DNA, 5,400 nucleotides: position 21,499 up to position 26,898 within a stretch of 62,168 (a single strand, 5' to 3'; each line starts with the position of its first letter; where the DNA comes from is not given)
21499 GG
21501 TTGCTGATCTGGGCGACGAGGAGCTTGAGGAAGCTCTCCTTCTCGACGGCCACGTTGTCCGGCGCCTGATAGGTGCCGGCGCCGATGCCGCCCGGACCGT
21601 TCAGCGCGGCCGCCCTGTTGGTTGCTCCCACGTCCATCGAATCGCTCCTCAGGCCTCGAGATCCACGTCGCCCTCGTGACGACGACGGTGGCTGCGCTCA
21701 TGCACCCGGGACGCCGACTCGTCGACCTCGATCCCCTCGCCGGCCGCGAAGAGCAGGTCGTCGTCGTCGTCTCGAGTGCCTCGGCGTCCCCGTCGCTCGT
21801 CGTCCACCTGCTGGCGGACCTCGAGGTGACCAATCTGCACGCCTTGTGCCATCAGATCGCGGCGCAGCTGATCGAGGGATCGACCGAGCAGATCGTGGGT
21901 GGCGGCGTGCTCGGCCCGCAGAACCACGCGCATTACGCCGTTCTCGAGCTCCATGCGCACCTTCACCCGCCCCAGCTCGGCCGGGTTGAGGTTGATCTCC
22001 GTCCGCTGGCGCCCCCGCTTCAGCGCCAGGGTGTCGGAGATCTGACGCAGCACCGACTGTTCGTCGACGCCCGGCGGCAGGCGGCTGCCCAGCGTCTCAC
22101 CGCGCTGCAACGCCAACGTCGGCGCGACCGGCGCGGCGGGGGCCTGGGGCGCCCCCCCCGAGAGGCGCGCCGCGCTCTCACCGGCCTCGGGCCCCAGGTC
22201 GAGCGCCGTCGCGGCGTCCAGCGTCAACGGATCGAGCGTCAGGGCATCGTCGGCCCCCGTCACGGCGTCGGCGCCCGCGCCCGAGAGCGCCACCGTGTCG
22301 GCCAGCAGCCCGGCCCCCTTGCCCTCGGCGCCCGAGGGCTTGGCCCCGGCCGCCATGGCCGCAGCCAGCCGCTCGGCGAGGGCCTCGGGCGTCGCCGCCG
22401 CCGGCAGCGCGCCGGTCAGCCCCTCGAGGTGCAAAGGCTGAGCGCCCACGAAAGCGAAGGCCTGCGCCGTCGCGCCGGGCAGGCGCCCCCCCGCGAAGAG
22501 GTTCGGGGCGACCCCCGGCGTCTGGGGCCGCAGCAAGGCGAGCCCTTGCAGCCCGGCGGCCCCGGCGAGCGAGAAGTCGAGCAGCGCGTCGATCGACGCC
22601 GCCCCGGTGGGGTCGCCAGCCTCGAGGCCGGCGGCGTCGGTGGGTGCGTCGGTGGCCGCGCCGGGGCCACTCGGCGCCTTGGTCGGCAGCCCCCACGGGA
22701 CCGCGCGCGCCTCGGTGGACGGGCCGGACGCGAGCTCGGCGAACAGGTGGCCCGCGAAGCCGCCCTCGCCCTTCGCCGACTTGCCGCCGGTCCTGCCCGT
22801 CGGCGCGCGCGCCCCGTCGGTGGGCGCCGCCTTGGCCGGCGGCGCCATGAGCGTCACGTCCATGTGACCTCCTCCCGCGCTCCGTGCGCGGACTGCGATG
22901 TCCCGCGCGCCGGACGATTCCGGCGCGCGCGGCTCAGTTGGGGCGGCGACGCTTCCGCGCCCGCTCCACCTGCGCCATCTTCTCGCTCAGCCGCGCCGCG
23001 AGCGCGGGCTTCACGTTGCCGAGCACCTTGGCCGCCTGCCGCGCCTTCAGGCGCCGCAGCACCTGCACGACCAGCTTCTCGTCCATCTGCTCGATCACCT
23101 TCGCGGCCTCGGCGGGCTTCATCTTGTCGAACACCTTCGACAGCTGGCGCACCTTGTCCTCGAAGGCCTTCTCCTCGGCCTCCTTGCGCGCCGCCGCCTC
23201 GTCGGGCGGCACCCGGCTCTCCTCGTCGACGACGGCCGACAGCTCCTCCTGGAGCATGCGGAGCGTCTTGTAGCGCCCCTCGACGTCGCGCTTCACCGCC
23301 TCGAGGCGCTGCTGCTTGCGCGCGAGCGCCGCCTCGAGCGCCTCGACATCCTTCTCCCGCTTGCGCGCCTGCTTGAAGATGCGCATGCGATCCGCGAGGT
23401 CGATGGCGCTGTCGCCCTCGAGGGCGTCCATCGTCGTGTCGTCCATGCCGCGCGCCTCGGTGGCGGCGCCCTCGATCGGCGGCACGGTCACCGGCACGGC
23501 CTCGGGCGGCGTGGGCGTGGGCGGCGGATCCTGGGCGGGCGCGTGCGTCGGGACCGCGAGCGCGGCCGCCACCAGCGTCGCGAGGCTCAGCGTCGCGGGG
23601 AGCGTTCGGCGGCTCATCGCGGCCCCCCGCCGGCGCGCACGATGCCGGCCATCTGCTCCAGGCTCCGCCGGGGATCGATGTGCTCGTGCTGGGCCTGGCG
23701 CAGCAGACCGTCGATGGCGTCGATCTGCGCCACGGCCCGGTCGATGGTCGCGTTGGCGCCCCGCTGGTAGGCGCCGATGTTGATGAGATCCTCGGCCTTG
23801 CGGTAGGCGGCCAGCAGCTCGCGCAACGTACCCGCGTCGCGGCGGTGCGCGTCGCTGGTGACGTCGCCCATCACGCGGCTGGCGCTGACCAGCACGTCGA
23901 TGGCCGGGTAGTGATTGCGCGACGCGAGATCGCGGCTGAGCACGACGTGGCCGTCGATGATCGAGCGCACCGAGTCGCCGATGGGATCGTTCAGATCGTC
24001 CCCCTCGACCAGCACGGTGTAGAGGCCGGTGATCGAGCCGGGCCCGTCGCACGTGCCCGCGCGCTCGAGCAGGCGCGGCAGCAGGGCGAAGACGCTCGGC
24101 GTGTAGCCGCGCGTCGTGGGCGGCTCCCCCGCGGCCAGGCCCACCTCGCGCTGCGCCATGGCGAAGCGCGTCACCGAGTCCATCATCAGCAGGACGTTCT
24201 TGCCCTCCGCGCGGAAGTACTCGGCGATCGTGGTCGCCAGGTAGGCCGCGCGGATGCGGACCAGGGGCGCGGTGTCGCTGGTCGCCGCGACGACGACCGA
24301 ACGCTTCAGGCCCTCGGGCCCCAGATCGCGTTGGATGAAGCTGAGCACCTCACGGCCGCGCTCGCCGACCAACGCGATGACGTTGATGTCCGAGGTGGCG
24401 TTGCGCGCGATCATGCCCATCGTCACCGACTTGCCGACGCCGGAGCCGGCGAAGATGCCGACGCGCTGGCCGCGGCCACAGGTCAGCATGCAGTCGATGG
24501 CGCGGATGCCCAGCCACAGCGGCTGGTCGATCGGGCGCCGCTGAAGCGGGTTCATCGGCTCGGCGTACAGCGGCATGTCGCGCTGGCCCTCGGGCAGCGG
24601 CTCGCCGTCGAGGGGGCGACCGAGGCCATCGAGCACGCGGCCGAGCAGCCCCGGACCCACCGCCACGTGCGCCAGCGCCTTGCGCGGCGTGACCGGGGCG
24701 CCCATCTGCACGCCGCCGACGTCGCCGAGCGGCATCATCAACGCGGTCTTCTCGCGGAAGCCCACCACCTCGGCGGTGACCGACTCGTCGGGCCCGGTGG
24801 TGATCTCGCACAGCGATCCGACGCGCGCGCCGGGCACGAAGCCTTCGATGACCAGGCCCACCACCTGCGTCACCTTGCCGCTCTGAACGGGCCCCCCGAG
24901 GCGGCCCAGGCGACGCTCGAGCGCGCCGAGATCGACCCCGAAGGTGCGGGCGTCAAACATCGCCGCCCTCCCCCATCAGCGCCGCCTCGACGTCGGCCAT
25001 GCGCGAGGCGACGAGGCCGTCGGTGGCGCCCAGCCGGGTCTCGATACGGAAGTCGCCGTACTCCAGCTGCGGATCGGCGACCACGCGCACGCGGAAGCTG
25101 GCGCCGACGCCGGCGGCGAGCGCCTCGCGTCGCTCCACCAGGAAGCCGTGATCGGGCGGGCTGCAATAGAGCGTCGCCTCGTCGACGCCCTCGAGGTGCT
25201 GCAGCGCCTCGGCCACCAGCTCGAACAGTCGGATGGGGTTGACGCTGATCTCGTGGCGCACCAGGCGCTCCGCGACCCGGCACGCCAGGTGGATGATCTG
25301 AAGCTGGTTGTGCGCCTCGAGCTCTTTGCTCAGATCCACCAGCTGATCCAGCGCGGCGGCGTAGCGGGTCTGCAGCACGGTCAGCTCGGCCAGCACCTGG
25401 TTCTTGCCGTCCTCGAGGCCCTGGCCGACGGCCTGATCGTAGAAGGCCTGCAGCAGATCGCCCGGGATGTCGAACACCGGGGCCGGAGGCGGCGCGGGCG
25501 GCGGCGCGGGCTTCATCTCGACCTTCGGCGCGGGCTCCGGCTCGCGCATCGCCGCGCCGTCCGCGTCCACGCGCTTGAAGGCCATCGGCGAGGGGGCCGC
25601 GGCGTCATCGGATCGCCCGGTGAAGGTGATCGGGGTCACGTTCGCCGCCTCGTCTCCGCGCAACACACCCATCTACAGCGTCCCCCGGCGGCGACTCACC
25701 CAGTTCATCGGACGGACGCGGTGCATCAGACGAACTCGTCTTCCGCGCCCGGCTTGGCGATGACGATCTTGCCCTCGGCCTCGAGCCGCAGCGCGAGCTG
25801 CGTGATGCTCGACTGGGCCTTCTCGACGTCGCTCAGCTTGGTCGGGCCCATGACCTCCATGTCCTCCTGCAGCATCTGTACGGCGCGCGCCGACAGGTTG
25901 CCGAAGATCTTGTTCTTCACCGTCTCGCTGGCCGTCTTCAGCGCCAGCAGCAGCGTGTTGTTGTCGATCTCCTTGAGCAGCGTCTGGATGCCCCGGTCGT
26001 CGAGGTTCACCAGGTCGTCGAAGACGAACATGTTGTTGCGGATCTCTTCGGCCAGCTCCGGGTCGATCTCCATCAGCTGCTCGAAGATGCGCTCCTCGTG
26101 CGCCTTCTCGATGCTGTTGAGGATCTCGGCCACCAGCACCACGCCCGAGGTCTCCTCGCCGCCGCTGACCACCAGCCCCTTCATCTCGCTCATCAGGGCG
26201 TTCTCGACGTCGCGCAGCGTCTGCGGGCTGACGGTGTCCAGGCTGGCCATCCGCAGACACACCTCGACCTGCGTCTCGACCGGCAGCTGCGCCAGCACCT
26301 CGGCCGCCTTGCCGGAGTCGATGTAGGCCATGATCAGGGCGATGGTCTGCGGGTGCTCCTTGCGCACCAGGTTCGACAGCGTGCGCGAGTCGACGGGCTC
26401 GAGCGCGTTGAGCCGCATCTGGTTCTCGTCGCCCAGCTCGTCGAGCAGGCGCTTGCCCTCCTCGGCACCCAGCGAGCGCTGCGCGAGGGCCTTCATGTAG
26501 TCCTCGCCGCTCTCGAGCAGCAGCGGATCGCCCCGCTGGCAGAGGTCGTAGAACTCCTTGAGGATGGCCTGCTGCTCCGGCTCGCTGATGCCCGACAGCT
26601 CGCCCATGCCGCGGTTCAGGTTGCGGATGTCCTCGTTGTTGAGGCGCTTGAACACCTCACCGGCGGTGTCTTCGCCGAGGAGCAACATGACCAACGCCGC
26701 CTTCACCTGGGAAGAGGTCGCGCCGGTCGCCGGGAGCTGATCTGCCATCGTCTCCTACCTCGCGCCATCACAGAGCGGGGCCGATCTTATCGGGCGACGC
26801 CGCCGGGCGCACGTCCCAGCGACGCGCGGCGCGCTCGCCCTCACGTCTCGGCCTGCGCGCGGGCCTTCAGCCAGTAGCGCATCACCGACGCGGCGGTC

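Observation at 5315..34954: Large flagellar core cluster in a gliding-type, very GC-rich genome context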

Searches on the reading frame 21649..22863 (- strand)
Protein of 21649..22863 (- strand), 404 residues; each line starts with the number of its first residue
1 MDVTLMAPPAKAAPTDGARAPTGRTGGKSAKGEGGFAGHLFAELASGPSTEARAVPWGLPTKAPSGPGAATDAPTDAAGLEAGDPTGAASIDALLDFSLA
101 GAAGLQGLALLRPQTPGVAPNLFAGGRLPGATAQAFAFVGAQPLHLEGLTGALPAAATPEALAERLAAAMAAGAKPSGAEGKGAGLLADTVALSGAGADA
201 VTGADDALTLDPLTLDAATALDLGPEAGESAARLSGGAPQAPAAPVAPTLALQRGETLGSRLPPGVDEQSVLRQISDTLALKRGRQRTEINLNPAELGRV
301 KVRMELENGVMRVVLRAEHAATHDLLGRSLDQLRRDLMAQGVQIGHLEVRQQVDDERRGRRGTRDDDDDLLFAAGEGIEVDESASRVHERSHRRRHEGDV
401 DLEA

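Call 7: search_protein_families(library=pfam, proteins=[window:21649-22863:-], max_evalue=0.01)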
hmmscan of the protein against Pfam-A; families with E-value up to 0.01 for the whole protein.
window:21649-22863:- (404 aa): 1 family
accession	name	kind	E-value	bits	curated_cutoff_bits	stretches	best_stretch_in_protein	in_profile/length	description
PF02120.21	Flg_hook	-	3.2e-19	69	29.8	1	280-356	7-83/85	Flagellar hook-length control protein FliK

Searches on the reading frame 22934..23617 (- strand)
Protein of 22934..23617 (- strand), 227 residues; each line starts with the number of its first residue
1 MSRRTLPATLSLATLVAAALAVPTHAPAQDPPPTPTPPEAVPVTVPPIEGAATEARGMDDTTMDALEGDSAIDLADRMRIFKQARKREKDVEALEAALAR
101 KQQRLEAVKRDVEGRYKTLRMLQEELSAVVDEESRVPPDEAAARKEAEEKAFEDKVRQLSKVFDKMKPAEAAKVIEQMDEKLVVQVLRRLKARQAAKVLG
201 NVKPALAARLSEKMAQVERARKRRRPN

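Call 7: search_protein_families(library=pfam, proteins=[window:22934-23617:-], max_evalue=0.01)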
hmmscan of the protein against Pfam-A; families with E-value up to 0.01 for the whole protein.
window:22934-23617:- (227 aa): 2 families
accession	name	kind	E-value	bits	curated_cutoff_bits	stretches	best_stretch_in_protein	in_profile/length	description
PF03448.22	MgtE_N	-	9.8e-06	26.5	25.9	1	161-218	32-89/102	MgtE intracellular N domain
PF14841.11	FliG_M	-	0.003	18.2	25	0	186-220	19-53/76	FliG middle domain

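Call 53: search_protein_families(library=pfam, proteins=[window:22934-23617:-], max_evalue=5)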
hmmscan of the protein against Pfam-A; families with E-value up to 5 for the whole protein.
window:22934-23617:- (227 aa): 12 families
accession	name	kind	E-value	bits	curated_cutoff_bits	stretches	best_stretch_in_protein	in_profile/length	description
PF03448.22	MgtE_N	-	9.8e-06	26.5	25.9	1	161-218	32-89/102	MgtE intracellular N domain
PF14841.11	FliG_M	-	0.003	18.2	25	2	186-220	19-53/76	FliG middle domain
PF13663.11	DUF4148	-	0.015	16.1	27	1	1-33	1-34/62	Domain of unknown function (DUF4148)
PF06771.16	Desmo_N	-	0.025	15.3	25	1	149-202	36-90/97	Viral Desmoplakin N-terminus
PF06303.17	MatP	-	0.034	15.1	27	1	168-225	23-80/84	MatP N-terminal domain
PF20882.2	Sos7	-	0.037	14.6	27.3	1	87-127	32-72/75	Kinetochore protein Sos7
PF06367.22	Drf_FH3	-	0.055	13.8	27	1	58-145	102-188/193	Diaphanous FH3 Domain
PF04102.17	SlyX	-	0.084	14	30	1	88-138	16-65/67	SlyX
PF14842.11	FliG_N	-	0.23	12.5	25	1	186-222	11-47/104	FliG N-terminal domain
PF16526.10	CLZ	-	0.66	10.8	26.7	1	139-167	16-44/71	C-terminal leucine zipper domain of cyclic nucleotide-gated channels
PF06818.20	Fez1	-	3.1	8.7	34.4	0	82-167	59-146/199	Fez1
PF17871.7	AAA_lid_9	-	4.1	7.8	22.8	1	69-113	47-93/104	AAA lid domain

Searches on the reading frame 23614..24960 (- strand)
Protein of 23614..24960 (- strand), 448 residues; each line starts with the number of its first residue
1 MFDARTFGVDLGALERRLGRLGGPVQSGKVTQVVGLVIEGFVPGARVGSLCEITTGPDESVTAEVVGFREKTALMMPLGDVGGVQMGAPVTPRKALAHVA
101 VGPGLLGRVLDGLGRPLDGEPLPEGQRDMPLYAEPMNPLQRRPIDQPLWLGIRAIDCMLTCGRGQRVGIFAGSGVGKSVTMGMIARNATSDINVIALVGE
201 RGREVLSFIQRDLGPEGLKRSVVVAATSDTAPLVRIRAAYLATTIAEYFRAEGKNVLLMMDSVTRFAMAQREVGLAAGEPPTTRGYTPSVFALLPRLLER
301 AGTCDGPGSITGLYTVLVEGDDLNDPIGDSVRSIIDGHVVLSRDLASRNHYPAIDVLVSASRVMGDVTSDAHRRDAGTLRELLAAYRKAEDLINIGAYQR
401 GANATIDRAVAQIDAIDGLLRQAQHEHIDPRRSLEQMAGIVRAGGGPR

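Call 7: search_protein_families(library=pfam, proteins=[window:23614-24960:-], max_evalue=0.01)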
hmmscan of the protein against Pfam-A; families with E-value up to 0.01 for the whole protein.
window:23614-24960:- (448 aa): 3 families
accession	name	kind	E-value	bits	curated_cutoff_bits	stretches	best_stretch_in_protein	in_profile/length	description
PF00006.31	ATP-synt_ab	-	1.8e-90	302.7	29.5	1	151-361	1-213/213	ATP synthase alpha/beta family, nucleotide-binding domain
PF18269.6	T3SS_ATPase_C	-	6e-23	80.9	22.7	1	368-438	1-71/72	T3SS EscN ATPase C-terminal domain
PF02874.29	ATP-synt_ab_N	-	7.5e-08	33.2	20.9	1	30-92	1-67/69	ATP synthase alpha/beta family, beta-barrel domain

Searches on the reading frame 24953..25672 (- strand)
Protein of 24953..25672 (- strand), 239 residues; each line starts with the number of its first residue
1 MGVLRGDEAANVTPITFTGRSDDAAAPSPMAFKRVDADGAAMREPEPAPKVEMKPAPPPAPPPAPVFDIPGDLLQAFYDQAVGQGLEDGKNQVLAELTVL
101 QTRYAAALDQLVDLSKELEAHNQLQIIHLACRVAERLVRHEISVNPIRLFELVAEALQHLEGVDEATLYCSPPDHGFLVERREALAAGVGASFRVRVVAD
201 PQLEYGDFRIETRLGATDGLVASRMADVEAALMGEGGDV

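Call 8: search_protein_families(library=pfam, proteins=[window:24953-25672:-], max_evalue=0.01)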
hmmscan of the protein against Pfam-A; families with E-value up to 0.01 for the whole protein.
window:24953-25672:- (239 aa): 2 families
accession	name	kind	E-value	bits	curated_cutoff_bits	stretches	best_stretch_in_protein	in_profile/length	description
PF02108.21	FliH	-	5.3e-16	59.2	24.1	1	101-227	4-127/128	Flagellar assembly protein FliH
PF19613.4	DUF6118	-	0.0059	16.5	27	1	80-143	24-88/245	Family of unknown function (DUF6118)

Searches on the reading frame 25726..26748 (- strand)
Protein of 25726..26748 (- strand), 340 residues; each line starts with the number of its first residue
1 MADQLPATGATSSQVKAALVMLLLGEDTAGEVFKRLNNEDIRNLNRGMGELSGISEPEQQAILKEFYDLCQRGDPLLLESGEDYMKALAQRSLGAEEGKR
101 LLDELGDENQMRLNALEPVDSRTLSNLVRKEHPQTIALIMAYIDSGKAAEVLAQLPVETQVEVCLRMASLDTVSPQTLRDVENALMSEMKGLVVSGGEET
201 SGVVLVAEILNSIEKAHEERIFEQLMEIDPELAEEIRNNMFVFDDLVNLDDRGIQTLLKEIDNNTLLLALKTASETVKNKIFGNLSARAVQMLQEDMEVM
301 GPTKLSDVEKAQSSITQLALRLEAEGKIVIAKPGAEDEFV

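Call 8: search_protein_families(library=pfam, proteins=[window:25726-26748:-], max_evalue=0.01)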
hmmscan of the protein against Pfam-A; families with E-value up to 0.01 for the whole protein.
window:25726-26748:- (340 aa): 4 families
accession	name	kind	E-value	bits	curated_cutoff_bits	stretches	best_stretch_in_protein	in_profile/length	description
PF01706.21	FliG_C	-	1.6e-43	147.8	23.3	1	223-330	1-108/108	FliG C-terminal domain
PF14842.11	FliG_N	-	1.3e-27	96.9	25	2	14-110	5-100/104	FliG N-terminal domain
PF14841.11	FliG_M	-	8.5e-27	93.6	25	1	122-192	2-72/76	FliG middle domain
PF03448.22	MgtE_N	-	2.2e-06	28.6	25.9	1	92-167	12-85/102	MgtE intracellular N domain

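Call 24: find_encoding_contigs(protein=window:25726-26748:-, flank=2000, max_places=3)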
Protein window:25726-26748:- (340 aa): no gene with exactly this product is on record in the collection.
